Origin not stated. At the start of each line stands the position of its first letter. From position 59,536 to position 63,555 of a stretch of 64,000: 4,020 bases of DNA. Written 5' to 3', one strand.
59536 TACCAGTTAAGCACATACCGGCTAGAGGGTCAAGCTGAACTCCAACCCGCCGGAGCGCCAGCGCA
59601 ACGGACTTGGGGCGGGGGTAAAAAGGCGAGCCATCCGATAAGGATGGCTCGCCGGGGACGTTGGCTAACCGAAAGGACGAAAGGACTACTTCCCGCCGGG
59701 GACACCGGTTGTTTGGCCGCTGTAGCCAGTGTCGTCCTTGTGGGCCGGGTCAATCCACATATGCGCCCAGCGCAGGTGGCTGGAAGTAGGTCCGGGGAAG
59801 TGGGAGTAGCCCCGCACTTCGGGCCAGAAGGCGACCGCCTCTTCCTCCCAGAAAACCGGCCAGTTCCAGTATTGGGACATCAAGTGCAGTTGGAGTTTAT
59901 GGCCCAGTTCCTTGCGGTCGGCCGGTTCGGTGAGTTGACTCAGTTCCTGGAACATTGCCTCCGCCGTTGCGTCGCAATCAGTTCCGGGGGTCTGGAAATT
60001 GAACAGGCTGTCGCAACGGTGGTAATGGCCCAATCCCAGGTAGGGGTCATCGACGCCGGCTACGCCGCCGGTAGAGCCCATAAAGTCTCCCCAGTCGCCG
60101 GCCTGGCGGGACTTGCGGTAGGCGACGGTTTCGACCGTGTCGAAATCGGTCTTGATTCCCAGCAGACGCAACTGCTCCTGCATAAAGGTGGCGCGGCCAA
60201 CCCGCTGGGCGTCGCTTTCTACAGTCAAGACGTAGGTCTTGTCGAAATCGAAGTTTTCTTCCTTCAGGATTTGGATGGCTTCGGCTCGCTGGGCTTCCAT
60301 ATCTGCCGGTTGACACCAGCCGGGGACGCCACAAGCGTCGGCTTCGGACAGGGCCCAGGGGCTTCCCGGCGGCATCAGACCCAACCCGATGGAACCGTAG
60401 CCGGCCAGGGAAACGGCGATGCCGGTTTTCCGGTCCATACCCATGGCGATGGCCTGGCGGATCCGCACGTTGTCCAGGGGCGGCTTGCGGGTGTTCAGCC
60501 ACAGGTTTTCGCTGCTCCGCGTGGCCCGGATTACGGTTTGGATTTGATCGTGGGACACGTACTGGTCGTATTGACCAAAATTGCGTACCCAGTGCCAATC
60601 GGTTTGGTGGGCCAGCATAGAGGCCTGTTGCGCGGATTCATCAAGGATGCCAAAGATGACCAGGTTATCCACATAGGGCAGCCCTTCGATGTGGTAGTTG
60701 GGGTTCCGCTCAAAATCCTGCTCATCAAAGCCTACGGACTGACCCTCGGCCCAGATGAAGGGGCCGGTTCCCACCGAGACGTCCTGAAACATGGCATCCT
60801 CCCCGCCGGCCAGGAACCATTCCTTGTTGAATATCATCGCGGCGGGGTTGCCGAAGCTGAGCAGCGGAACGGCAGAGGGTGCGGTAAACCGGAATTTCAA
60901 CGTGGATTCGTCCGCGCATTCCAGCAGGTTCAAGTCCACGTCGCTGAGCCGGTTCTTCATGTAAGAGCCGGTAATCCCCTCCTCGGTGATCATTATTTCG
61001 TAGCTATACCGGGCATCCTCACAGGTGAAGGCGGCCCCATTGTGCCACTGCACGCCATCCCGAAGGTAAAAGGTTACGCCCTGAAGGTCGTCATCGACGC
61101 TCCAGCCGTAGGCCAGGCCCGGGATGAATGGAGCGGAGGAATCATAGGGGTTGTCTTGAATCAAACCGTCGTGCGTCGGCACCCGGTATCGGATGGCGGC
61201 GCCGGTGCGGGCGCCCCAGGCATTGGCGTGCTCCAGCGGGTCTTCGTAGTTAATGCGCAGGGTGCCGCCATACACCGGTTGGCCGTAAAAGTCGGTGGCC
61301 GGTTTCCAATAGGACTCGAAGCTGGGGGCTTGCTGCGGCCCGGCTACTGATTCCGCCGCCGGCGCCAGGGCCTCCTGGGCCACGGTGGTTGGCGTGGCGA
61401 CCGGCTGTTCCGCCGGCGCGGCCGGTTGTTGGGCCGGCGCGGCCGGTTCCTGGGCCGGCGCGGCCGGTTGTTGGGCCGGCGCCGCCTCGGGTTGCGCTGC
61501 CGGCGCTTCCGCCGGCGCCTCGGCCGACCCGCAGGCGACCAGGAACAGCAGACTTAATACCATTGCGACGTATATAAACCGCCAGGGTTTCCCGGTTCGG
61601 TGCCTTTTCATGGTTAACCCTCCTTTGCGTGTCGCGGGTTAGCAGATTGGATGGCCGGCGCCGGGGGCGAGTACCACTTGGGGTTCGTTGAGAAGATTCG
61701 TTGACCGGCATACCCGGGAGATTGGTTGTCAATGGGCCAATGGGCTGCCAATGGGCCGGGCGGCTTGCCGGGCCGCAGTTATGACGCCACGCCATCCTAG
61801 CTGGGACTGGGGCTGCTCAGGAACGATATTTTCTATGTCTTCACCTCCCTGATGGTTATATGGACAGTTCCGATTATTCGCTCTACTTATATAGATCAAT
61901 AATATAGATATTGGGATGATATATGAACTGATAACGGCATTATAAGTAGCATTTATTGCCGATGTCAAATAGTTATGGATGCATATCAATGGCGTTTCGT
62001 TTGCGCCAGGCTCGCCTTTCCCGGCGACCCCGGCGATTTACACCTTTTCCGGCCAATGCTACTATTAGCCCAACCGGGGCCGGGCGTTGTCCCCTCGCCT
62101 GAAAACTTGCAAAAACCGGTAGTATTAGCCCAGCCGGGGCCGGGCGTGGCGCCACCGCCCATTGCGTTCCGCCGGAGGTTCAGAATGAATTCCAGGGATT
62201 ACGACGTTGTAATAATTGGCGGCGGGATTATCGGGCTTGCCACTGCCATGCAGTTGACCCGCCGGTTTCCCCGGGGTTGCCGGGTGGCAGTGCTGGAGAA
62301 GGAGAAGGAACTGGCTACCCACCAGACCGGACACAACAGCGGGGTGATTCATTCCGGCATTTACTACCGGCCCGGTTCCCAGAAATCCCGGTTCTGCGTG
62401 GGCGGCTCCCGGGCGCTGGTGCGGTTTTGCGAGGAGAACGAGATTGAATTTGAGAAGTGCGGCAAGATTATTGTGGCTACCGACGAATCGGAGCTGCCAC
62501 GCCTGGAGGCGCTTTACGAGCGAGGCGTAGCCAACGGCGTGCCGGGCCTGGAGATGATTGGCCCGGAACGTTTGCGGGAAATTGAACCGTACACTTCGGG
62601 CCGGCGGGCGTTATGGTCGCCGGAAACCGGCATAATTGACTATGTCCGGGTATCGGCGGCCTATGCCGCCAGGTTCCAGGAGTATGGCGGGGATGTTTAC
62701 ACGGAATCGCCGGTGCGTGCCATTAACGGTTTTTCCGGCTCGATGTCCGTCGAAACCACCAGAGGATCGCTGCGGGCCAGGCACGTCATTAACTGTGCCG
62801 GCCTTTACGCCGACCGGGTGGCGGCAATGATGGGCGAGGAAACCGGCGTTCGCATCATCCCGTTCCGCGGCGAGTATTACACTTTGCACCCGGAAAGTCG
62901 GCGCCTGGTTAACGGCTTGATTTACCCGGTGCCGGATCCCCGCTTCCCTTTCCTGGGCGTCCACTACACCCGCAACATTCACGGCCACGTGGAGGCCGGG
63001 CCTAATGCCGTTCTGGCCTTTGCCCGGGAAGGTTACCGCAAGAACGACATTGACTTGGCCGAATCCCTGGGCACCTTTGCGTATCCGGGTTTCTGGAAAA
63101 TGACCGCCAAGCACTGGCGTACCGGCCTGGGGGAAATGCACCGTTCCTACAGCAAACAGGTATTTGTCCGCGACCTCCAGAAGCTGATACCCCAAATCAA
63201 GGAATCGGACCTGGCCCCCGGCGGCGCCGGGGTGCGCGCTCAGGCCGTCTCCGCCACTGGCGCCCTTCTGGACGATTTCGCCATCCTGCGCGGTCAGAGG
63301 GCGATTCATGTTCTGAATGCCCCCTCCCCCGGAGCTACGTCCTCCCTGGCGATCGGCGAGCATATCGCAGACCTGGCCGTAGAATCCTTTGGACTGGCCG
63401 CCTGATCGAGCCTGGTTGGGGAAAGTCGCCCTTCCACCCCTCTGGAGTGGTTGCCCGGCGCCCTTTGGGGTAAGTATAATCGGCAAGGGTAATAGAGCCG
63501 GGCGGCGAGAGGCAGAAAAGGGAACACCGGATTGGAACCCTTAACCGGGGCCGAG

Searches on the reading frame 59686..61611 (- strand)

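Call 69: search_protein_families(library=pfam, proteins=[window:59686-61611:-], max_evalue=0.00001)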
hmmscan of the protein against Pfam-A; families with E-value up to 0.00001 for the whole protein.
window:59686-61611:- (641 aa): 1 family
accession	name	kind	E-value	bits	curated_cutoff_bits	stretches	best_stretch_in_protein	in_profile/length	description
PF00496.27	SBP_bac_5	-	7.8e-55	186.9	32.4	1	162-525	2-357/368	Bacterial extracellular solute-binding proteins, family 5 Middle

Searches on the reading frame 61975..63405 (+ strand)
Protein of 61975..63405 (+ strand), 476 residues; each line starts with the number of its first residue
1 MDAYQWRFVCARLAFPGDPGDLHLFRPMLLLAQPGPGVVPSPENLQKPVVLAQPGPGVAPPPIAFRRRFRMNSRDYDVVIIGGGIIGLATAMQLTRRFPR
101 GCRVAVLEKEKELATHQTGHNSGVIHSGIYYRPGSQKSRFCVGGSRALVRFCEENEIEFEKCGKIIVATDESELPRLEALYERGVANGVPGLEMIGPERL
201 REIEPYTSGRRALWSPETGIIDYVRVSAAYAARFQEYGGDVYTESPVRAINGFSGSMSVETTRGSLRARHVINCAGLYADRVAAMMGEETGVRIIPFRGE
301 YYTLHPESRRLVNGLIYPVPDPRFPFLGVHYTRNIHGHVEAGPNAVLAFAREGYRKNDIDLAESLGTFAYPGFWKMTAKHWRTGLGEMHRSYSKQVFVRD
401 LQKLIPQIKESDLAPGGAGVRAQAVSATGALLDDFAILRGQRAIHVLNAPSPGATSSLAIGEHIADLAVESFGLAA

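Call 69: search_protein_families(library=pfam, proteins=[window:61975-63405:+], max_evalue=0.00001)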
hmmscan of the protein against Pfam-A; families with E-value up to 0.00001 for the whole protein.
window:61975-63405:+ (476 aa): 3 families
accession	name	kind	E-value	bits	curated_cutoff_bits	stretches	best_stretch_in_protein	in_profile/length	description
PF01266.30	DAO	-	4.2e-67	227.6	27.9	1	77-467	1-353/353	FAD dependent oxidoreductase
PF07992.20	Pyr_redox_2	-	1.3e-06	28.5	26.1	0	76-128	1-50/291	Pyridine nucleotide-disulphide oxidoreductase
PF13450.12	NAD_binding_8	-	8e-06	26.5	21.9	0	80-114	1-32/68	NAD(P)-binding Rossmann-like domain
